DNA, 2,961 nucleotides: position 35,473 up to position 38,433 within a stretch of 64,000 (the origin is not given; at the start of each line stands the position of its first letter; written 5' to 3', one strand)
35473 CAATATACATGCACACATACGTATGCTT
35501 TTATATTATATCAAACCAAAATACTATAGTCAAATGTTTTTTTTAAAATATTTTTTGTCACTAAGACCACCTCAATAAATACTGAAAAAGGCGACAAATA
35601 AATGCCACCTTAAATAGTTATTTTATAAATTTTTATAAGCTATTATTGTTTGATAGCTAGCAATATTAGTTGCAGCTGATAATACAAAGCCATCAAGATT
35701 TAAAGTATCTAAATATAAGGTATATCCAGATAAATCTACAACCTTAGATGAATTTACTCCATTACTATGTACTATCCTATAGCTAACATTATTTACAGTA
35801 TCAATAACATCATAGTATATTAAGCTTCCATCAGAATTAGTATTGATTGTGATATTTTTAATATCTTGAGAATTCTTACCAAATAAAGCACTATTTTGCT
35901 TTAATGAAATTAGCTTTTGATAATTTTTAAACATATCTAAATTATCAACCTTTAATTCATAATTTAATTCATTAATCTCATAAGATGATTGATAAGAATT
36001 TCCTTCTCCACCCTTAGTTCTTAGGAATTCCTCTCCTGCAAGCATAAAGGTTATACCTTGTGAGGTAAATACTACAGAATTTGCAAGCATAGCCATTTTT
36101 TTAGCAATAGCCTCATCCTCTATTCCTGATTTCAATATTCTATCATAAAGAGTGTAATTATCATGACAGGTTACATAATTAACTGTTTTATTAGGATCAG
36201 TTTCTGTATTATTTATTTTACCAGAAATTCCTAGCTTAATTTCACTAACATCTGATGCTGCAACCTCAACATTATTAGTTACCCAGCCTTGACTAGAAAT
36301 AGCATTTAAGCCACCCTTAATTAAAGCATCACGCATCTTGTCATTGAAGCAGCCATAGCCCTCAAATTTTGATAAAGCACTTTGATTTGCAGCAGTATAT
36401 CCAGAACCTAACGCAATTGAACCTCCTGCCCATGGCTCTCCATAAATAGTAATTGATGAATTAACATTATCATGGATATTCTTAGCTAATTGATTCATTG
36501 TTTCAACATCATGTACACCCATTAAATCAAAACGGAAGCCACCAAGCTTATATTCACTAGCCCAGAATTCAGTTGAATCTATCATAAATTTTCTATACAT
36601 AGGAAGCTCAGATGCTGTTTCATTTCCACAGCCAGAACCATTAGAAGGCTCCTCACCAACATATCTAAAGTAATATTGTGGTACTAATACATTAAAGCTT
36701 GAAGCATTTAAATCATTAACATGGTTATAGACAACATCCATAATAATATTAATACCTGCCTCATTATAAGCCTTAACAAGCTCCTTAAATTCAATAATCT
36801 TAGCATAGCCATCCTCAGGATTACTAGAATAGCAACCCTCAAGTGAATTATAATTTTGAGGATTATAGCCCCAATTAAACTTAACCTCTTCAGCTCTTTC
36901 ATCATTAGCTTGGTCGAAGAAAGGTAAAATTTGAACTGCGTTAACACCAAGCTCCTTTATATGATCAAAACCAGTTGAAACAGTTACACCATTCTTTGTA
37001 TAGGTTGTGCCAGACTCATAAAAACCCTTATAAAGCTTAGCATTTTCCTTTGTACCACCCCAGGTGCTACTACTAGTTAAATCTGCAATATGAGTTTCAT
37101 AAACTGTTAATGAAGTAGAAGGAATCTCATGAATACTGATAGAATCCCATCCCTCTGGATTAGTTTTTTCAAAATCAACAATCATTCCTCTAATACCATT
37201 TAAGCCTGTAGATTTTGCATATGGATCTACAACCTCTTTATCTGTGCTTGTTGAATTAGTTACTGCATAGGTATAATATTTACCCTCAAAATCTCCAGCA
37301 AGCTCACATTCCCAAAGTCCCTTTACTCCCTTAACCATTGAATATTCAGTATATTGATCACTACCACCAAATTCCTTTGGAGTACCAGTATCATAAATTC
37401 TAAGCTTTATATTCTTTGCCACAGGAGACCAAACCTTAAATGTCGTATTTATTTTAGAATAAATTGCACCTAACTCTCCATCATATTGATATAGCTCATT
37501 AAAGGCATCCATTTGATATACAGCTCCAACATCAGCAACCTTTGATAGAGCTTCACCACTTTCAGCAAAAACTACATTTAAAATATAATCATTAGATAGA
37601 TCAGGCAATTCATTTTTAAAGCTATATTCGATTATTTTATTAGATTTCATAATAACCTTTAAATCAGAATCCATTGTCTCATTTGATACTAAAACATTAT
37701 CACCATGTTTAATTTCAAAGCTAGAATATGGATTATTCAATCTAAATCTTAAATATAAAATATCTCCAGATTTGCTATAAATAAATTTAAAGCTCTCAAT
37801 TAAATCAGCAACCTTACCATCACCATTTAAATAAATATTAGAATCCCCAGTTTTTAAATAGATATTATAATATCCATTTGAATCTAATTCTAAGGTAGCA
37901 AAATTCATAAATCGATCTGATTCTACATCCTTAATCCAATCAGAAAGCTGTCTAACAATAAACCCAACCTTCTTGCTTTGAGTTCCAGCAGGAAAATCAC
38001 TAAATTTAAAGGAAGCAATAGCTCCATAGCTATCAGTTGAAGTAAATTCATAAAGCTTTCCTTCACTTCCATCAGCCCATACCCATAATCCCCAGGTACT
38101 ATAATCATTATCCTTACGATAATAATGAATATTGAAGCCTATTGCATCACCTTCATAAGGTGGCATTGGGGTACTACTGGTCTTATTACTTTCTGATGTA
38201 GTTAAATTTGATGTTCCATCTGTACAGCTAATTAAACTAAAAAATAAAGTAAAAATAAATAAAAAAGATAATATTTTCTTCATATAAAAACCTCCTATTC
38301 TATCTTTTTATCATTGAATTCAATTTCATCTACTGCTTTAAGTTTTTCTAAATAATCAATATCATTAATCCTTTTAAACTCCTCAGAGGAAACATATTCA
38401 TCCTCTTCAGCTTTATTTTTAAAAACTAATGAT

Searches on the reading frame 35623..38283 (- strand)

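Call 77: search_protein_families(library=pfam, proteins=[window:35623-38283:-], max_evalue=0.00001)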
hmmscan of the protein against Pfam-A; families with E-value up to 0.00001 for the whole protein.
window:35623-38283:- (886 aa): 3 families
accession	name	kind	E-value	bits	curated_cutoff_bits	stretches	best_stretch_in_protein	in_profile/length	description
PF03714.20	PUD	-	4.7e-19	69.5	25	1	51-151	3-96/97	Bacterial pullanase-associated domain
PF00128.31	Alpha-amylase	-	3.5e-12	46.7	22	1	438-524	24-94/446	Alpha amylase, catalytic domain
PF02922.24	CBM_48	-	5.7e-11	43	22.4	1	270-356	1-83/83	Carbohydrate-binding module 48 (Isoamylase N-terminal domain)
